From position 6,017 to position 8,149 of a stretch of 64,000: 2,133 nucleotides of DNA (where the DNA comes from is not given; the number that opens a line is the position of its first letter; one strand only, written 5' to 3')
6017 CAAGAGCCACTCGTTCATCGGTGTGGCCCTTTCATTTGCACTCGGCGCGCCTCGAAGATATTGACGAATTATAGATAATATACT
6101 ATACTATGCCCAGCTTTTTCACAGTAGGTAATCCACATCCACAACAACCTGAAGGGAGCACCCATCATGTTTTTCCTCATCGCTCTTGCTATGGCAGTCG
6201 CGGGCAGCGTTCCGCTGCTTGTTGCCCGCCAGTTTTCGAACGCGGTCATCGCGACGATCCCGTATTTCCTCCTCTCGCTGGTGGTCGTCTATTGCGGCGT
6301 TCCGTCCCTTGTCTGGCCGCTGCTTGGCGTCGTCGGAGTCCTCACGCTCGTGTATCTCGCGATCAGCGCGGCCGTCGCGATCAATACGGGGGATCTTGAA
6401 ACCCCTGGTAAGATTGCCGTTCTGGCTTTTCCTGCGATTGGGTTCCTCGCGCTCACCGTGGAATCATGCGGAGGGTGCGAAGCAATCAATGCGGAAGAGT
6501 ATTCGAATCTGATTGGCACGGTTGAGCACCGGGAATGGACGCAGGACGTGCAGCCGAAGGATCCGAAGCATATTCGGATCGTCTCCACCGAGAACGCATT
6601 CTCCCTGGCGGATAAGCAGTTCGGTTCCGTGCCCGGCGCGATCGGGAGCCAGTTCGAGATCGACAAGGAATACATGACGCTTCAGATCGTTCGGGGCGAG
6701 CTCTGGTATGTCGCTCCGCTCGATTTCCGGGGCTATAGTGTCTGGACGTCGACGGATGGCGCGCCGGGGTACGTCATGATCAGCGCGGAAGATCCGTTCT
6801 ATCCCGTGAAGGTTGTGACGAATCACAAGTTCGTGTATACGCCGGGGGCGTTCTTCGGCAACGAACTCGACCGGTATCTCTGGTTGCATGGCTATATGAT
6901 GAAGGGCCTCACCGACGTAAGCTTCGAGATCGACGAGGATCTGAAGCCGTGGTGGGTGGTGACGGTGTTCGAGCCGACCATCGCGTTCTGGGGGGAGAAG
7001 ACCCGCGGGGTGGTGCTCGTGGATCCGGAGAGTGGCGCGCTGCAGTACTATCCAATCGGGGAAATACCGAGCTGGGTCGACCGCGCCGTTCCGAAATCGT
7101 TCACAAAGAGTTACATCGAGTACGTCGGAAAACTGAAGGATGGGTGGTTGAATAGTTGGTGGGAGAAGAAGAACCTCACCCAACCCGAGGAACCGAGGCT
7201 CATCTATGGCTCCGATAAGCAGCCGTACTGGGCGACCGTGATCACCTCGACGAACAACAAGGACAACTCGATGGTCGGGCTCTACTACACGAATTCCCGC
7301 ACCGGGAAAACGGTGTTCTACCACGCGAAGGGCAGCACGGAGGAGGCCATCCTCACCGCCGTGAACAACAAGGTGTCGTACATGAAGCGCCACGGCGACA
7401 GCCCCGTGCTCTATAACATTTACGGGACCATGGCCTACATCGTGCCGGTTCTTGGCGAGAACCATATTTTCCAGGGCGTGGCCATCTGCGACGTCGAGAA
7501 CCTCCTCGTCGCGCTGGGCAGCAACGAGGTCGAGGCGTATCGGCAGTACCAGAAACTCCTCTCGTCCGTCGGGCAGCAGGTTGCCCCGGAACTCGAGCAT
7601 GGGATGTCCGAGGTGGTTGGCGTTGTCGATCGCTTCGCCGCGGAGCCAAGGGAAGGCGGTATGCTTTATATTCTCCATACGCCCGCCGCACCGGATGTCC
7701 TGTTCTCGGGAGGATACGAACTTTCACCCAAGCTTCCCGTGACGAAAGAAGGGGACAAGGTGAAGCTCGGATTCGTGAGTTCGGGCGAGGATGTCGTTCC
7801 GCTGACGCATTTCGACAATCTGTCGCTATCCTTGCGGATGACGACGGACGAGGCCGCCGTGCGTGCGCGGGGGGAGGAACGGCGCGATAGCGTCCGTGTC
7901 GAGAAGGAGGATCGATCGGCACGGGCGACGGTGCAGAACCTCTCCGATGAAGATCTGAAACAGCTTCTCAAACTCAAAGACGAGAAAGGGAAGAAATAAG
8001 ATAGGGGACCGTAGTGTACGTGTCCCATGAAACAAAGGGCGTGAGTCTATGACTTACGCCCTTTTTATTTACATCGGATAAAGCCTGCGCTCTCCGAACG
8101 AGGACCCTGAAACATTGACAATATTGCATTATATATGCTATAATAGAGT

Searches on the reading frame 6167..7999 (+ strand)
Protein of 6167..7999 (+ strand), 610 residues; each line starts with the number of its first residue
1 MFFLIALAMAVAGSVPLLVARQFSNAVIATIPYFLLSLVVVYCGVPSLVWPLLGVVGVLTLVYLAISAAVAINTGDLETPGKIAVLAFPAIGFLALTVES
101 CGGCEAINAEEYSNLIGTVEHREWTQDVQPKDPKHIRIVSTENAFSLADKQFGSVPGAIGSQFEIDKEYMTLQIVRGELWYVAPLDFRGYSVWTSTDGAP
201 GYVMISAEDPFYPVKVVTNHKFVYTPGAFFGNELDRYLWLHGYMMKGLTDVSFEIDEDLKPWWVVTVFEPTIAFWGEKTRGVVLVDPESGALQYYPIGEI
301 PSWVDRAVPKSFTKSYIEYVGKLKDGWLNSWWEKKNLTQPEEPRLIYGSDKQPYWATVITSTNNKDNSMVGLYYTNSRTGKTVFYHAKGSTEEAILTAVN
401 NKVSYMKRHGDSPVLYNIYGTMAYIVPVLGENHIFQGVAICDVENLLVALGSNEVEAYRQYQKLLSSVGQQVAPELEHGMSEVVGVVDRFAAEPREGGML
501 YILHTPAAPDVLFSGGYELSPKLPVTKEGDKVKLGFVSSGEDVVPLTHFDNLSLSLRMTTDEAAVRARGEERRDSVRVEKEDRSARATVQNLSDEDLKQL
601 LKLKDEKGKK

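Call 3: search_protein_families(library=pfam, proteins=[window:6167-7999:+], max_evalue=0.1)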
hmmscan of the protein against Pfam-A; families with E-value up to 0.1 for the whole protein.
window:6167-7999:+ (610 aa): 0 families

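Call 12: search_protein_families(library=ncbifam, proteins=[window:6167-7999:+], max_evalue=0.1)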
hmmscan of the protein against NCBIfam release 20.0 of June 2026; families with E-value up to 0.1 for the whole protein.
window:6167-7999:+ (610 aa): 1 family
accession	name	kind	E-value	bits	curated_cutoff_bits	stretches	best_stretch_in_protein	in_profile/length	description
NF009134.0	PRK12487.1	equivalog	0.073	12.8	196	0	350-397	28-75/161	putative 4-hydroxy-4-methyl-2-oxoglutarate aldolase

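Call 17: find_encoding_contigs(protein=window:6167-7999:+, flank=10000, max_places=3)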
Protein window:6167-7999:+ (610 aa): 1 contig read that carries it; 1 place shown.
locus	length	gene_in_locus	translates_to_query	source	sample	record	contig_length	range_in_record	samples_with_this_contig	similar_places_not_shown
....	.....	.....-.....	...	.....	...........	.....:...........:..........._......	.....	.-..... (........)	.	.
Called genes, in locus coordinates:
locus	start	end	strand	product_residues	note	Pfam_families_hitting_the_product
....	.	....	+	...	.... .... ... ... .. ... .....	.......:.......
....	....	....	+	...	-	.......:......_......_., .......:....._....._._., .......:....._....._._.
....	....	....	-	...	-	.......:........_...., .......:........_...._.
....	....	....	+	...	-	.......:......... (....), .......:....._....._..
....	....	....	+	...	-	-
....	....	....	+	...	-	-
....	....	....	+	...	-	-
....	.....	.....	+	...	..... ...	-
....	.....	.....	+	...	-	-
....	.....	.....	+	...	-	-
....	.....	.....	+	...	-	-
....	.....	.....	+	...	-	-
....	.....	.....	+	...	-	-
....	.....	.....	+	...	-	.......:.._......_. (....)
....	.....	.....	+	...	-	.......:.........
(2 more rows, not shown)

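Call 64: search_protein_families(library=phrogs, proteins=[window:6167-7999:+], max_evalue=0.01)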
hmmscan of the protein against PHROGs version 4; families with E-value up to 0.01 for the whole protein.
window:6167-7999:+ (610 aa): 0 families

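Call 65: search_protein_families(library=padloc, proteins=[window:6167-7999:+], max_evalue=0.01)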
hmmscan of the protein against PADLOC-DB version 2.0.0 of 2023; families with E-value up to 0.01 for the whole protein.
window:6167-7999:+ (610 aa): 0 families
